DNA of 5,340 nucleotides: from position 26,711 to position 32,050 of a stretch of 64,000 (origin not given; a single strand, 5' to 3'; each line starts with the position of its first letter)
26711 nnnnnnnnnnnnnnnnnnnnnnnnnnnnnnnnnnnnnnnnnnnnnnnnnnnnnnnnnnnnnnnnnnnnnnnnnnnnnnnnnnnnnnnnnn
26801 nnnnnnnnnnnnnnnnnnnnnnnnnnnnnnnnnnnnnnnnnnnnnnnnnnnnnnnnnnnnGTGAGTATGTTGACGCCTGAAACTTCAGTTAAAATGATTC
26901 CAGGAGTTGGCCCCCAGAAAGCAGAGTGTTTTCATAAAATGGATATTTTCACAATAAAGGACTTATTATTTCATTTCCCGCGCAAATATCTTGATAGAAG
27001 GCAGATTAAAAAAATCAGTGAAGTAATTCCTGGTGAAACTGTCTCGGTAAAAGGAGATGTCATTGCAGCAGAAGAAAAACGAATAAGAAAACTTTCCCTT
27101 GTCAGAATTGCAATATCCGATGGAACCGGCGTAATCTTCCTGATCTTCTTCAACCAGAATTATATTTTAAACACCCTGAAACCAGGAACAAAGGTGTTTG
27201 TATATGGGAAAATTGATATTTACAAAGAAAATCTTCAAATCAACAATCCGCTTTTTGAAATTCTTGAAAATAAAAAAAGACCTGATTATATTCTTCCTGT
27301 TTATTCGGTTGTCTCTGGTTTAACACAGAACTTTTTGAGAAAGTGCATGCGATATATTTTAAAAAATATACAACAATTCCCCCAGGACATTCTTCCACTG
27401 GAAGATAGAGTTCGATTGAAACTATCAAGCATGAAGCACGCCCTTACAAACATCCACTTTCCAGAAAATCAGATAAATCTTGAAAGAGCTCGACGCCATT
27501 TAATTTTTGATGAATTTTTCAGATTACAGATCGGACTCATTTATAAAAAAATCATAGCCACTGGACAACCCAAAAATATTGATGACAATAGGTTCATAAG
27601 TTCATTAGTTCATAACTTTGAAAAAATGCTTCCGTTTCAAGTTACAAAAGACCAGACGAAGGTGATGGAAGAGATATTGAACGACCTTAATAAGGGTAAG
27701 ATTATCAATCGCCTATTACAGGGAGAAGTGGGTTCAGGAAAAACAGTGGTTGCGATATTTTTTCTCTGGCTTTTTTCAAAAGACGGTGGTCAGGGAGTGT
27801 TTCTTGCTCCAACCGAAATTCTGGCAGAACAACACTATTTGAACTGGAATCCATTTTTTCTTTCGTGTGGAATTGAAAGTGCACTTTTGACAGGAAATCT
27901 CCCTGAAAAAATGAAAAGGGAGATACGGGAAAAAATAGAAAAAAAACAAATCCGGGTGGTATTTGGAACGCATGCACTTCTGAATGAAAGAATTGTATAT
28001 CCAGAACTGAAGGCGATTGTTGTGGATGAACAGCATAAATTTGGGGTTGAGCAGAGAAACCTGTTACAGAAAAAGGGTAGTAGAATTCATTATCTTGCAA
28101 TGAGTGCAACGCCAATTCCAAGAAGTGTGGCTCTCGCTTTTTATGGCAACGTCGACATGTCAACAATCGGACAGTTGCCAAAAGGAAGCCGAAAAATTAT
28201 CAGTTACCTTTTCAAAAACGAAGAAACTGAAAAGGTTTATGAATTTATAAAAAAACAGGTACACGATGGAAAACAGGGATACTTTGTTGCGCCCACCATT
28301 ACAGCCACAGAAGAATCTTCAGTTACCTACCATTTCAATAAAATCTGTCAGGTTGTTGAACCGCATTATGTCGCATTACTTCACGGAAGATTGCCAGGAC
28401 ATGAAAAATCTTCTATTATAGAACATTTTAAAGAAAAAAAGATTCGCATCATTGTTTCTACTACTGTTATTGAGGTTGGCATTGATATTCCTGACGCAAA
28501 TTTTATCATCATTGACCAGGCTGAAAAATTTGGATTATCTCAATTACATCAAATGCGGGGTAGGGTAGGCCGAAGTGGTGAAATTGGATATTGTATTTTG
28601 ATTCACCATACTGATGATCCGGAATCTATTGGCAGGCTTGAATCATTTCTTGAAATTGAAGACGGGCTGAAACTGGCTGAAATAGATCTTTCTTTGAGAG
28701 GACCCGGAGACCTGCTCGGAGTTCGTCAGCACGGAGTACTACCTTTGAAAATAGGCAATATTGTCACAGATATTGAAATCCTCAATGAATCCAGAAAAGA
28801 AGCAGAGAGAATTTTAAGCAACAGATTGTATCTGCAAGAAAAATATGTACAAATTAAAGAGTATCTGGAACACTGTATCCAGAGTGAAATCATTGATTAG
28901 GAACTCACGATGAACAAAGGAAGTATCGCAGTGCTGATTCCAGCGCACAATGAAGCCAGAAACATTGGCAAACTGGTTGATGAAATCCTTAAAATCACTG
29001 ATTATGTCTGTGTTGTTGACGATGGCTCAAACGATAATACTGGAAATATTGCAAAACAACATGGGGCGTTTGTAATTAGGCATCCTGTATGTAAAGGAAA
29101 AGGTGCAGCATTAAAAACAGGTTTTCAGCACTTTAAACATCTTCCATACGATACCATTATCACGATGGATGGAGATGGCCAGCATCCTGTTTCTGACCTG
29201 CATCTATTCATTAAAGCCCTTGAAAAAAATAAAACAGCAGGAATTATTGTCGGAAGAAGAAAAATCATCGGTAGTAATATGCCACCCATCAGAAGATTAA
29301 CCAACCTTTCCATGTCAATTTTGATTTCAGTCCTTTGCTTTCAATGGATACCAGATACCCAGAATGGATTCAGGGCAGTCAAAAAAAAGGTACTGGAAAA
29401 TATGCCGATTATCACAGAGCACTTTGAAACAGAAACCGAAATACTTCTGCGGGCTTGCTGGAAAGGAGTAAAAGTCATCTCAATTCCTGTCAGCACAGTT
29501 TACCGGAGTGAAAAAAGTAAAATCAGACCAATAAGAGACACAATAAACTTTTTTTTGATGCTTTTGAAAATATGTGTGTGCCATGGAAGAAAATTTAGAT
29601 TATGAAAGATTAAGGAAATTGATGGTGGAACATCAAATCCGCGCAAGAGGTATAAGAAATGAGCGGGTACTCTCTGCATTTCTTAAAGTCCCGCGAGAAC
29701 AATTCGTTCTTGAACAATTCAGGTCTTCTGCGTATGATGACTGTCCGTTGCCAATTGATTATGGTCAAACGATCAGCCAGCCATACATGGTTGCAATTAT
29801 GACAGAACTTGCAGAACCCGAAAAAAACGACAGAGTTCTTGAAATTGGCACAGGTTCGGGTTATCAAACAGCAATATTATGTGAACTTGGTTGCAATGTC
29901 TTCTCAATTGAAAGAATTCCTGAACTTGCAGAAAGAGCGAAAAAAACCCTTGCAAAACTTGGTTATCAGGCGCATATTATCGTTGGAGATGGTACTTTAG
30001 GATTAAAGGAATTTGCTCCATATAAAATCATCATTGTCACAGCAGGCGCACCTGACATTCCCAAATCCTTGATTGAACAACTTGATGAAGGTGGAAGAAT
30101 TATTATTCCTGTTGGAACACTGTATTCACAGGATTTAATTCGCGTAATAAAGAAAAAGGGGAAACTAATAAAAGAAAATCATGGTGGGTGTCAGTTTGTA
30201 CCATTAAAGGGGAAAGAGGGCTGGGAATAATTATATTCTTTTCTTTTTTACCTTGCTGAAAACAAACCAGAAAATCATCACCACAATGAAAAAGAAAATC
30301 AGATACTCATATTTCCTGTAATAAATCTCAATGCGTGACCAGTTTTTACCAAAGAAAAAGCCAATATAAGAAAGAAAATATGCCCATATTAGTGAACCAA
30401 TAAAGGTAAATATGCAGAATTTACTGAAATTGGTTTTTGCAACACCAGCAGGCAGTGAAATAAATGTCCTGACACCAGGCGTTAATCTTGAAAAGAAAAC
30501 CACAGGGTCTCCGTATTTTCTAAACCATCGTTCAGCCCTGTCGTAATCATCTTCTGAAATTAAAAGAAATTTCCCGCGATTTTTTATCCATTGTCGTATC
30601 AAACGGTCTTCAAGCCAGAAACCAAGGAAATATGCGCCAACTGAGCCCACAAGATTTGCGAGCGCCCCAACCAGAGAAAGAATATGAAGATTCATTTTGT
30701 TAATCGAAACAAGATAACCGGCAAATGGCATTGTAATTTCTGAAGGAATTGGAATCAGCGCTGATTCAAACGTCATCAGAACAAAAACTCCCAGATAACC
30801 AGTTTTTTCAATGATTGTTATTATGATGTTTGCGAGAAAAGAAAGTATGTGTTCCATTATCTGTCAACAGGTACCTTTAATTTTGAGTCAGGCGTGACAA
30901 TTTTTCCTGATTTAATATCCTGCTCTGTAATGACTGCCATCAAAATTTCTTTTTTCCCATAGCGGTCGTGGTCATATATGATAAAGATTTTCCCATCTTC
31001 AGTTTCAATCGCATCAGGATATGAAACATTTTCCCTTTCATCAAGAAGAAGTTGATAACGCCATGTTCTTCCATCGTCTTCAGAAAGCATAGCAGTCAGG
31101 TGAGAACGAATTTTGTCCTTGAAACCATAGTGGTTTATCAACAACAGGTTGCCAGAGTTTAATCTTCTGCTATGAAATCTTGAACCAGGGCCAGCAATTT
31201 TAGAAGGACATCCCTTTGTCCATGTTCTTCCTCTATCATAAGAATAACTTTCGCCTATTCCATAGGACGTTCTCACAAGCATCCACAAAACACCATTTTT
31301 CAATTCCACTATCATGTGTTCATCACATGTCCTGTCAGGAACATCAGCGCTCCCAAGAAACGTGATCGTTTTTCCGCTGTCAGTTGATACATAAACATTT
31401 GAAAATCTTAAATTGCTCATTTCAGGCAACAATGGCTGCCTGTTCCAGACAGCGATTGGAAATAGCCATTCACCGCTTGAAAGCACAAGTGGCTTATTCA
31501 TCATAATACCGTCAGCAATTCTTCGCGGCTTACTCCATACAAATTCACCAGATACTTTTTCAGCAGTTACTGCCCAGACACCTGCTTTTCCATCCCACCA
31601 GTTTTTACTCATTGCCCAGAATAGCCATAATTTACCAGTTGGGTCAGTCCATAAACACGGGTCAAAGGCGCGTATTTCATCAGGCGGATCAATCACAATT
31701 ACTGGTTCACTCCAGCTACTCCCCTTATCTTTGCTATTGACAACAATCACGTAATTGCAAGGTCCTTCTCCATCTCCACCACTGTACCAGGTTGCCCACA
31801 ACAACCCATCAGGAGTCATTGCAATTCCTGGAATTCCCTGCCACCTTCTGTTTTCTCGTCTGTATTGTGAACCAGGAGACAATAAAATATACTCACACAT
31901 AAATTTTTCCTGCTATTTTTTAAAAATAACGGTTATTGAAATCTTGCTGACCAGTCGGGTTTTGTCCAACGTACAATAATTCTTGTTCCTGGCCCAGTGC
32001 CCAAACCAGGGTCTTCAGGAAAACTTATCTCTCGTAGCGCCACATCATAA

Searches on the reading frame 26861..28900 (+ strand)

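Call 72: search_protein_families(library=pfam, proteins=[window:26861-28900:+], max_evalue=0.00001)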
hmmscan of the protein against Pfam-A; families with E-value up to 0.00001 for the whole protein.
window:26861-28900:+ (679 aa): 7 families
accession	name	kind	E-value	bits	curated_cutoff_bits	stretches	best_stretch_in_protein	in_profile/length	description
PF17191.10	RecG_wedge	-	4.2e-36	124.4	23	1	10-166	2-158/162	RecG wedge domain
PF00270.35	DEAD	-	2.2e-23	83.3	26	1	262-423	1-164/167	DEAD/DEAH box helicase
PF00271.37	Helicase_C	-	4.7e-22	78.8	23.5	1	458-573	5-110/110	Helicase conserved C-terminal domain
PF04851.21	ResIII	-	1e-16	61.7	22.5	1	260-418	3-162/164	Type III restriction enzyme, res subunit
PF19833.4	RecG_dom3_C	-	7.7e-12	45.5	26.8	1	600-655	2-58/87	ATP-dependent DNA helicase RecG, domain 3, C-terminal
PF01336.31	tRNA_anti-codon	-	1.3e-07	31.8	27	1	61-134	1-74/75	OB-fold nucleic acid binding domain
PF22590.2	Cas3-like_C_2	-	4.6e-06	27.3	27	0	500-572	28-104/106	CRISPR-associated nuclease/helicase Cas3, C-terminal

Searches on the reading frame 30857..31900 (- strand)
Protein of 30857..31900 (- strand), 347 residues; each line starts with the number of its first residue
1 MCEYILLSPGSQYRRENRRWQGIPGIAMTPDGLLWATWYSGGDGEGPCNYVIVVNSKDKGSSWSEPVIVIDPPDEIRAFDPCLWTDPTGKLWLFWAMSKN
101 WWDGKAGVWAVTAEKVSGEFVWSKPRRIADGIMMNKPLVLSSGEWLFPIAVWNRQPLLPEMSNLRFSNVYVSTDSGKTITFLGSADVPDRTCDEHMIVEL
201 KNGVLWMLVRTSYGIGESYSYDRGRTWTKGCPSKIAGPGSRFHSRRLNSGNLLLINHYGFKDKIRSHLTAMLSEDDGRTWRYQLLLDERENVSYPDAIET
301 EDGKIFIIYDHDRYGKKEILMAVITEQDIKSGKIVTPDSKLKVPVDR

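Call 72: search_protein_families(library=pfam, proteins=[window:30857-31900:-], max_evalue=0.00001)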
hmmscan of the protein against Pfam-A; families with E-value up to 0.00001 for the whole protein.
window:30857-31900:- (347 aa): 3 families
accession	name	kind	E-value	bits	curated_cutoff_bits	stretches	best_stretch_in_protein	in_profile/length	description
PF13088.12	BNR_2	-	5.1e-34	118.3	31.4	1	34-307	3-277/277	BNR repeat-like domain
PF04616.20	Glyco_hydro_43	-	8.4e-07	29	32.2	1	46-131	92-173/288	Glycosyl hydrolases family 43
PF13859.12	BNR_3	-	1.4e-06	28.4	27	0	142-243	133-228/308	BNR repeat-like domain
